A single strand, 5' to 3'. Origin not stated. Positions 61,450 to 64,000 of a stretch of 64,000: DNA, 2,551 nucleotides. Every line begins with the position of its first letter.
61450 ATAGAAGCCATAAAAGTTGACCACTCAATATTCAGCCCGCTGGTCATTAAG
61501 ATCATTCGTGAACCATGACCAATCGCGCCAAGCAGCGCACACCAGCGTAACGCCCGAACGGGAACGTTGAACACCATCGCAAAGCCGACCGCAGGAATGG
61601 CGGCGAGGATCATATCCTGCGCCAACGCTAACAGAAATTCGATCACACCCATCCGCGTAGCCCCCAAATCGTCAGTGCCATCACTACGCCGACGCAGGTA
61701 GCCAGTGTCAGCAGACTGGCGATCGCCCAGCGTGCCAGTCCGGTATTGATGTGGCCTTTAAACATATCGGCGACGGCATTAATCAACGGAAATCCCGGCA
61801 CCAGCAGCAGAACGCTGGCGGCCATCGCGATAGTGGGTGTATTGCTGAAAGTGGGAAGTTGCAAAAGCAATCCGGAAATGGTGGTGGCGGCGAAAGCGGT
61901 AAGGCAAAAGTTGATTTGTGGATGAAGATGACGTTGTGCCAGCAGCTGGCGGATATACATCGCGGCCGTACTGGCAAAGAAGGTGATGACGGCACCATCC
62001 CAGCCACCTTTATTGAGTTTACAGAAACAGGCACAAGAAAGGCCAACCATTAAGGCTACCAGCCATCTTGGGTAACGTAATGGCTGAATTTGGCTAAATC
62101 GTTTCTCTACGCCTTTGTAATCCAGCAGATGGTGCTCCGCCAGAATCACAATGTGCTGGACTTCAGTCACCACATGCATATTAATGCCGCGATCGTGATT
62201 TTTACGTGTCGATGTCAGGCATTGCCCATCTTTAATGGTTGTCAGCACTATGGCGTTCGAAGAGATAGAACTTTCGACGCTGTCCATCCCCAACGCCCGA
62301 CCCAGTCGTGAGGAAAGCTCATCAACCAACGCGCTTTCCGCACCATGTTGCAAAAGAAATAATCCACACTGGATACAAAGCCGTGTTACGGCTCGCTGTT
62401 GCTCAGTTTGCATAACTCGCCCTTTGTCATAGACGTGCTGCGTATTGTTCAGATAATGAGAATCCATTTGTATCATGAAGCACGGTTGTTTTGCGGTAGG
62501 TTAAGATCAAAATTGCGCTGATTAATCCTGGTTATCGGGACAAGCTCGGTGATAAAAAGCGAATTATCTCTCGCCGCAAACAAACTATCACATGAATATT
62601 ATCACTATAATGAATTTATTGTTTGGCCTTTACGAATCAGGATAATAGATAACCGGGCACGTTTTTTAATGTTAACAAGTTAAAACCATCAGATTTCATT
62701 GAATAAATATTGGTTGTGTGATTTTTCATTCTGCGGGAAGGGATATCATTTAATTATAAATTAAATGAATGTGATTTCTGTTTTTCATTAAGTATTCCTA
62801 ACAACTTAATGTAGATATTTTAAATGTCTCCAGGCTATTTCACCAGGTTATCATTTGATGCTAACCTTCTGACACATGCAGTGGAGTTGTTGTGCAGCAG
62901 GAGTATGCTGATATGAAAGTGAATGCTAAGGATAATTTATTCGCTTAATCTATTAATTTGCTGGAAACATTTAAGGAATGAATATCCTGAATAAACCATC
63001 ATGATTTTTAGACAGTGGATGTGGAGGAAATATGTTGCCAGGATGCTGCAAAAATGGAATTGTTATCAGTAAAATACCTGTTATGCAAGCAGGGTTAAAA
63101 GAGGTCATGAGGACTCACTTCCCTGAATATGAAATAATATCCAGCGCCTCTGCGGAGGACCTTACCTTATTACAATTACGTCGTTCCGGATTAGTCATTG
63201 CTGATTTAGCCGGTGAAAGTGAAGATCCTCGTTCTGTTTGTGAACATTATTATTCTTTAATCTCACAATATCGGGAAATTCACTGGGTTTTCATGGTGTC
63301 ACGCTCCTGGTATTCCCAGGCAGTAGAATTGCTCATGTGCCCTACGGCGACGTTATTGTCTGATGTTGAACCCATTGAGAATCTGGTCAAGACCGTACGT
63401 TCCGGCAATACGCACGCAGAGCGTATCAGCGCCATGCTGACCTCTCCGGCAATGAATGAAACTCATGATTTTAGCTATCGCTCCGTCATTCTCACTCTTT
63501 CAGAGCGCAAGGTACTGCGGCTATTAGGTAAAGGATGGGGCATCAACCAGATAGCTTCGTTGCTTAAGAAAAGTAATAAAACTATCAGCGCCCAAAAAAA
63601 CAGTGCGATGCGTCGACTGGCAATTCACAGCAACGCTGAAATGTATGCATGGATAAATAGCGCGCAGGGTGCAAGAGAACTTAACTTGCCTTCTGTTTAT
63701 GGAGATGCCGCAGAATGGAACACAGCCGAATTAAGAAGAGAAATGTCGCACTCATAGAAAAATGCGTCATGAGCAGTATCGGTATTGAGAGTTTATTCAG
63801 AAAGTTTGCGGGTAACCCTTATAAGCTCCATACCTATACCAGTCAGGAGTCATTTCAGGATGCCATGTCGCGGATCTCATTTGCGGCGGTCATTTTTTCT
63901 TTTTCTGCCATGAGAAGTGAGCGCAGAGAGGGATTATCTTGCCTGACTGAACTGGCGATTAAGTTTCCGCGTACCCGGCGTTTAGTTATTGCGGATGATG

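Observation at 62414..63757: Long AT-rich leader of yjjQ and frame-shifted overlap of yjjQ with bglJ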

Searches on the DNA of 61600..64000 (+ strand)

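Call 4: search_dna_similar(query=window:61600-64000:+, collection=ecoli_genomes, mode=near, max_rows=12, rows=spread)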
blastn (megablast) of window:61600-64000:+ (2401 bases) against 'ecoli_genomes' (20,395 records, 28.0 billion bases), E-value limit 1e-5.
Records with a match: 5424; places in all: 5433; records where one place covers at least 80% of the query: 5407.
Genomes with a match: 5424 of 5426; with a place that covers at least 80% of the query: 5407. Places per genome that has any: lowest 1, median 1, highest 2. On chromosomes: 5430 places; on plasmids: 3.
Best place of each record, by identity: >=99% 1311; 95-99% 4110; 80-90% 3.
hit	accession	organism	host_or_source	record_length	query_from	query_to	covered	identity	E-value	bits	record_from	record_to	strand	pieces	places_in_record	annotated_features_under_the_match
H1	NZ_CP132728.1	Escherichia coli strain LZSFT34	-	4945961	1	2401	100%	100.0%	0e+0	4454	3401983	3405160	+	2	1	yjjP: threonine/serine exporter family protein | yjjQ: helix-turn-helix domain-containing protein | IS1-like element IS1A family transposase | bglJ: DNA-binding transcriptional activator BglJ | yjjB: threonine/serine exporter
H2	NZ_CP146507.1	Escherichia coli strain 10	Ground beef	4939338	1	2401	100%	99.6%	0e+0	4385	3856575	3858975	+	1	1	yjjP: threonine/serine ThrE exporter family protein | yjjQ: helix-turn-helix domain-containing protein | bglJ: DNA-binding transcriptional activator BglJ | yjjB: threonine/serine exporter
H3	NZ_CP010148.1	Escherichia coli strain D6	dog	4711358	1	2401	100%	99.1%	0e+0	4318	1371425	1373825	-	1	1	yjjP: threonine/serine ThrE exporter family protein | yjjQ: helix-turn-helix domain-containing protein | bglJ: DNA-binding transcriptional activator BglJ | yjjB: threonine/serine exporter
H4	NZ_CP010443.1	Escherichia coli K-12 strain K-12 MG1655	not applicable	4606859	1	2401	100%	98.8%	0e+0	4274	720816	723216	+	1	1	yjjP: threonine/serine ThrE exporter family protein | yjjQ: helix-turn-helix domain-containing protein | bglJ: DNA-binding transcriptional activator BglJ | yjjB: threonine/serine exporter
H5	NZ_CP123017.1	Escherichia coli strain 19-7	Homo sapiens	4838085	1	2401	100%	98.8%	0e+0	4268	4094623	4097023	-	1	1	yjjP: threonine/serine ThrE exporter family protein | yjjQ: helix-turn-helix domain-containing protein | bglJ: DNA-binding transcriptional activator BglJ | yjjB: threonine/serine exporter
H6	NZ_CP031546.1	Escherichia coli strain cq9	pig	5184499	1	2401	100%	98.5%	0e+0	4235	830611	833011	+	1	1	yjjP: threonine/serine ThrE exporter family protein | yjjQ: helix-turn-helix domain-containing protein | bglJ: DNA-binding transcriptional activator BglJ | yjjB: threonine/serine exporter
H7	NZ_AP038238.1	Escherichia coli strain HCM-25C-3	Gallus gallus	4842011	1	2401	100%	98.3%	0e+0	4204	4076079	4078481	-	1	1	yjjP: threonine/serine exporter family protein | yjjQ: helix-turn-helix domain-containing protein | bglJ: DNA-binding transcriptional activator BglJ | yjjB: threonine/serine exporter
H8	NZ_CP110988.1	Escherichia coli strain XYEH3314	Homo sapiens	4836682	1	2401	100%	98.2%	0e+0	4193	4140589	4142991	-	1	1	yjjP: threonine/serine ThrE exporter family protein | yjjQ: helix-turn-helix domain-containing protein | bglJ: DNA-binding transcriptional activator BglJ | yjjB: threonine/serine exporter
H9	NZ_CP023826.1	Escherichia coli strain 4/4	Homo sapiens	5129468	1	2401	100%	98.1%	0e+0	4181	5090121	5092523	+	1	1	yjjP: threonine/serine ThrE exporter family protein | yjjQ: helix-turn-helix domain-containing protein | bglJ: DNA-binding transcriptional activator BglJ | yjjB: threonine/serine exporter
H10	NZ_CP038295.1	Escherichia coli O55:H7 strain TB182A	Homo sapiens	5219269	1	2401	100%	98.0%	0e+0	4176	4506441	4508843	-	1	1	yjjP: threonine/serine ThrE exporter family protein | yjjQ: helix-turn-helix domain-containing protein | bglJ: DNA-binding transcriptional activator BglJ | yjjB: threonine/serine exporter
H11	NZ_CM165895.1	Escherichia coli strain N32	Homo sapiens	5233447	1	2401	100%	97.6%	0e+0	4119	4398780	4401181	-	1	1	yjjP: threonine/serine exporter family protein | yjjQ: helix-turn-helix domain-containing protein | bglJ: DNA-binding transcriptional activator BglJ | yjjB: threonine/serine exporter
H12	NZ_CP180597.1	Escherichia coli strain PS3Tanimalfeces2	Cat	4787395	1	2401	35%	99.9%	0e+0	1528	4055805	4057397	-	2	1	yjjP: threonine/serine exporter family protein | IS1 family transposase | bglJ: DNA-binding transcriptional activator BglJ | yjjB: threonine/serine exporter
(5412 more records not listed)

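Call 7: get_annotated_region(hit=H4, flank=1500)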
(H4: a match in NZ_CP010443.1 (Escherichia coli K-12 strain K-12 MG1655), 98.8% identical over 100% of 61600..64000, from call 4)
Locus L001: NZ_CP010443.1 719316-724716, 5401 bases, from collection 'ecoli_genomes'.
description: Escherichia coli K-12 strain K-12 MG1655 chromosome, complete genome
organism: Escherichia coli K-12 strain K-12 MG1655 (NCBI taxid 83333)
replicon: chromosome; assembly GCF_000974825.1
host: -; source: not applicable; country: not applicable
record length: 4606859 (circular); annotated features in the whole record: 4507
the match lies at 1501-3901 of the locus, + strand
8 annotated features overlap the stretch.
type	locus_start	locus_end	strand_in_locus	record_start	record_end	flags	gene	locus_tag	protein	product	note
CDS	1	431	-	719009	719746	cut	dnaC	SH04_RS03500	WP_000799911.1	DNA replication protein DnaC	-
CDS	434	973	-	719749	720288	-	dnaT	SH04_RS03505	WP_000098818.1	primosomal protein DnaT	-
CDS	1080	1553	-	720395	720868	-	yjjB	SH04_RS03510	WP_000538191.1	threonine/serine exporter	-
CDS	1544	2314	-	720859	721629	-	yjjP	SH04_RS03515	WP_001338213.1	threonine/serine ThrE exporter family protein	-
CDS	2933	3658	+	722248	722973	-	yjjQ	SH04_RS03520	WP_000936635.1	helix-turn-helix domain-containing protein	-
CDS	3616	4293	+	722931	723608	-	bglJ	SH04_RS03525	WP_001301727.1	DNA-binding transcriptional activator BglJ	-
CDS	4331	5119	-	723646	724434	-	fhuF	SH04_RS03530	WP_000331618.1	siderophore-iron reductase FhuF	-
CDS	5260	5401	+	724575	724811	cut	yjjZ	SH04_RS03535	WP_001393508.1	DUF1435 domain-containing protein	-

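Call 8: get_annotated_region(hit=H1, flank=1500)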
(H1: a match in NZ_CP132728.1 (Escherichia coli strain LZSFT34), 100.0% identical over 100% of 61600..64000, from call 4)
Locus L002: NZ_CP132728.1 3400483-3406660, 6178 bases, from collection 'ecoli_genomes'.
description: Escherichia coli strain LZSFT34 chromosome, complete genome
organism: Escherichia coli strain LZSFT34 (NCBI taxid 562)
replicon: chromosome; assembly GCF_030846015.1
host: -; source: -; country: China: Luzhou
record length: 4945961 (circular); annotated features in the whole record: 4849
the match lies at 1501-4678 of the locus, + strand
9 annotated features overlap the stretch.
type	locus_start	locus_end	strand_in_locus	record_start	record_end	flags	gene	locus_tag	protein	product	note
CDS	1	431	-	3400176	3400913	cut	dnaC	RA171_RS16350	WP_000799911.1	replicative helicase loader DnaC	-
CDS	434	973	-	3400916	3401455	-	dnaT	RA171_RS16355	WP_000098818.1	primosomal protein DnaT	-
CDS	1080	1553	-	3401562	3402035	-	yjjB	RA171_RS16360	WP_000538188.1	threonine/serine exporter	-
CDS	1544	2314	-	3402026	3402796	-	yjjP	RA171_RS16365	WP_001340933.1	threonine/serine exporter family protein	-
CDS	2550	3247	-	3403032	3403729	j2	-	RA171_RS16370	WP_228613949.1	IS1-like element IS1A family transposase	programmed frameshift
CDS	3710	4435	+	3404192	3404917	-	yjjQ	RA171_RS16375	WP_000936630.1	helix-turn-helix domain-containing protein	-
CDS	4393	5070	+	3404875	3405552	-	bglJ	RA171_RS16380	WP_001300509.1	DNA-binding transcriptional activator BglJ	-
CDS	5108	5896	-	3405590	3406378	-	fhuF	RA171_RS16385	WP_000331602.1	siderophore-iron reductase FhuF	-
CDS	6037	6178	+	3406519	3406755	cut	yjjZ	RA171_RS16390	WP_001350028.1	DUF1435 domain-containing protein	-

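Call 28: search_rna_families(source=window, start=62200, end=64000, threshold=evalue, max_evalue=1)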
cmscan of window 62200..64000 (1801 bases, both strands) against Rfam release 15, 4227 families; matches with E-value up to 1: 0.
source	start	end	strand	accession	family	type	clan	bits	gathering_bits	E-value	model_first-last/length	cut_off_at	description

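Call 49: get_annotated_region(hit=H12, flank=2500)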
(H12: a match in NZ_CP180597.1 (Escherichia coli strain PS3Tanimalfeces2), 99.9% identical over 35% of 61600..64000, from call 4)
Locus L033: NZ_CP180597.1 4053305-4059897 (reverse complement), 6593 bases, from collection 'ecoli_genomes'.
description: Escherichia coli strain PS3Tanimalfeces2 chromosome, complete genome
organism: Escherichia coli strain PS3Tanimalfeces2 (NCBI taxid 562)
replicon: chromosome; assembly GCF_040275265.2
host: Cat; source: not applicable; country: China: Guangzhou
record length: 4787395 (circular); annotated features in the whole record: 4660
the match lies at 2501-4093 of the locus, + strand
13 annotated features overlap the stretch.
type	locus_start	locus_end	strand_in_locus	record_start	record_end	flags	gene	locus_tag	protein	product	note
CDS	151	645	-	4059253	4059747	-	yjjA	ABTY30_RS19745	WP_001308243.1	DUF2501 domain-containing protein YjjA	-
CDS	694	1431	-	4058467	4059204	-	dnaC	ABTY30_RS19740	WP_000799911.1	DNA replication protein DnaC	-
CDS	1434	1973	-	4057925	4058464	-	dnaT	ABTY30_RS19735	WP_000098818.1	primosomal protein DnaT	-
CDS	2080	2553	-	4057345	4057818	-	yjjB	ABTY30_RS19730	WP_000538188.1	threonine/serine exporter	-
CDS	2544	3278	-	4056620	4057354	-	yjjP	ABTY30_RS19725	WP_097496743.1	threonine/serine exporter family protein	-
CDS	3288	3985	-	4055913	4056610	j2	-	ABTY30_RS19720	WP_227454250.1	IS1 family transposase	programmed frameshift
CDS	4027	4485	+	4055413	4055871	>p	bglJ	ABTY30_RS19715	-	DNA-binding transcriptional activator BglJ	incomplete; partial in the middle of a contig; missing N-terminus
CDS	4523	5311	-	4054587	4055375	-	fhuF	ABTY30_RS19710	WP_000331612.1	siderophore-iron reductase FhuF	-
CDS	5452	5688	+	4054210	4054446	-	yjjZ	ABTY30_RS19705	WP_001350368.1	DUF1435 domain-containing protein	-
tRNA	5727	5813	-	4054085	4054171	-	-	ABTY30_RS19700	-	tRNA-Leu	-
tRNA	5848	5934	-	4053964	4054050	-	-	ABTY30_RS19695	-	tRNA-Leu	-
tRNA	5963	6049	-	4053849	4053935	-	-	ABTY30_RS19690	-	tRNA-Leu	-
CDS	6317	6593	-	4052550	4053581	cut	rsmC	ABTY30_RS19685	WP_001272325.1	16S rRNA (guanine(1207)-N(2))-methyltransferase RsmC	-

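Call 57: search_dna_similar(query=window:62414-63031:+, collection=ecoli_genomes, mode=near, max_rows=60, rows=spread)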
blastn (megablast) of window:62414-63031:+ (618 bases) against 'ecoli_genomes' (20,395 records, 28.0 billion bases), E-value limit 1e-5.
Records with a match: 5423; places in all: 5442; records where one place covers at least 80% of the query: 5410.
Genomes with a match: 5423 of 5426; with a place that covers at least 80% of the query: 5410. Places per genome that has any: lowest 1, median 1, highest 2. On chromosomes: 5439 places; on plasmids: 3.
Best place of each record, by identity: >=99% 2077; 95-99% 3331; 90-95% 12; 80-90% 3.
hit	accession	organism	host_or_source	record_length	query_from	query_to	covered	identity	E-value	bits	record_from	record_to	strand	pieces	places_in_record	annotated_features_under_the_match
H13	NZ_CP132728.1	Escherichia coli strain LZSFT34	-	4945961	1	618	100%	100.0%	0e+0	1161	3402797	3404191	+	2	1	IS1-like element IS1A family transposase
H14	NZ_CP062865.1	Escherichia coli O39:H21 strain Res13-Lact-PEB08-01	Sus scrofa domesticus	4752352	1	618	100%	100.0%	0e+0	1142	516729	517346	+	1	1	none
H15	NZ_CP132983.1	Escherichia coli strain ARS-C301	Beef Cattle Feces - Rectal Grab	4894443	1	618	100%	100.0%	0e+0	1142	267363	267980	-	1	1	none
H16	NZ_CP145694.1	Escherichia coli strain S1-KEN-04-A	Homo sapiens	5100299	1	618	100%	100.0%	0e+0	1142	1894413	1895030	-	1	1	none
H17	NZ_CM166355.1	Escherichia coli strain CH458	Homo sapiens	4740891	1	618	100%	100.0%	0e+0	1142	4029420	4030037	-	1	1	none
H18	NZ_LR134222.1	Escherichia coli strain NCTC11129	missing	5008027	1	618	100%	100.0%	0e+0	1142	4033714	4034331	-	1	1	none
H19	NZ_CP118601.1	Escherichia coli strain NB4833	Homo sapiens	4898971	1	618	100%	99.8%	0e+0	1136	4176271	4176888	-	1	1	none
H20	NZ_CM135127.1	Escherichia coli strain EcWJ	mouse intestinal content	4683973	1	618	100%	99.8%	0e+0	1136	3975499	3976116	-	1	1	none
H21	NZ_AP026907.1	Escherichia coli strain MY732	Canis lupus familiaris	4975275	1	618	100%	99.4%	0e+0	1120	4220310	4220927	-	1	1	none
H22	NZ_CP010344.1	Escherichia coli ECC-1470 strain ECC-1470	Bos taurus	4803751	1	618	100%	99.2%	0e+0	1114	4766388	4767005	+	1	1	none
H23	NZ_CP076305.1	Escherichia coli strain Survcare253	Homo sapiens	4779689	1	618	100%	99.2%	0e+0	1114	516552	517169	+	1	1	none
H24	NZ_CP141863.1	Escherichia coli strain numer 3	Pigeons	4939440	1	618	100%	99.2%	0e+0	1114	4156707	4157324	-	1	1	none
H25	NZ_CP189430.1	Escherichia coli strain AR144.2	dog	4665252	1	618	100%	99.2%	0e+0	1114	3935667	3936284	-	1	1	none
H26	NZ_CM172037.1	Escherichia coli strain CUVET23-CCU17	dog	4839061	1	618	100%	99.2%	0e+0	1114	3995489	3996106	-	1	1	none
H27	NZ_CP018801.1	Escherichia coli strain tolC-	laboratory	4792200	1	618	100%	99.0%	0e+0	1109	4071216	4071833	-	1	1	none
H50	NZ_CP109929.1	Escherichia coli O6:K2:H1 strain C 691-04A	Homo sapiens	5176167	1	618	100%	96.9%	0e+0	1038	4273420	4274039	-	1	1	none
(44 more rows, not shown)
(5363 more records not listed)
